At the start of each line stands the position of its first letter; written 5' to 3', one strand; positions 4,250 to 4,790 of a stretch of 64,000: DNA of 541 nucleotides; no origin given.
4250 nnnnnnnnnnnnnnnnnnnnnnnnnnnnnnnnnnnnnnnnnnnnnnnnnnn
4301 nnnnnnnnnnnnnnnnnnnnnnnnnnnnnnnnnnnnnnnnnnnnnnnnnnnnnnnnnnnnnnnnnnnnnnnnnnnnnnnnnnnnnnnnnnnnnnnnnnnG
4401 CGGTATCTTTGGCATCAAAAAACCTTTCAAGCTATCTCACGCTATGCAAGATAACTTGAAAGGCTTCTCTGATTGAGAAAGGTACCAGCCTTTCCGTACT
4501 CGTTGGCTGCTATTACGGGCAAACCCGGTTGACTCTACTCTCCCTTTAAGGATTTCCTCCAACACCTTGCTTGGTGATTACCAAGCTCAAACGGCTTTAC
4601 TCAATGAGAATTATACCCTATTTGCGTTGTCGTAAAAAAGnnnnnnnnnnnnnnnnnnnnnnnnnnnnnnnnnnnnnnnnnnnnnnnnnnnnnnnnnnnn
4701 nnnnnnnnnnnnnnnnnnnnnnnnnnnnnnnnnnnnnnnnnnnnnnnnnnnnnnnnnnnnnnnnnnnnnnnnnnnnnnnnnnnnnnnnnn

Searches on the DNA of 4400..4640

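Call 54: search_rna_families(source=window, start=4400, end=4640, threshold=evalue, max_evalue=1)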
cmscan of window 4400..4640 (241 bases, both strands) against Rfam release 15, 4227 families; matches with E-value up to 1: 4.
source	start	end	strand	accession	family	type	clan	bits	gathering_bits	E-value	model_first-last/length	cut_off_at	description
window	4401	4487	-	RF00861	mir-488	Gene; miRNA;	-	23.9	88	0.003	1-83/83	no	mir-488 microRNA precursor family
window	4424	4462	-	RF00366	mir-BHRF1-2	Gene; miRNA;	-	23.4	87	0.035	1-65/65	no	mir-BHRF1-2 microRNA precursor family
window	4413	4472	-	RF00900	mir-255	Gene; miRNA;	-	20.2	50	0.26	1-59/59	no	mir-255 microRNA precursor family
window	4404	4487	-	RF00746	mir-454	Gene; miRNA;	-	16.5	60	0.4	1-103/103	no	mir-454 microRNA precursor family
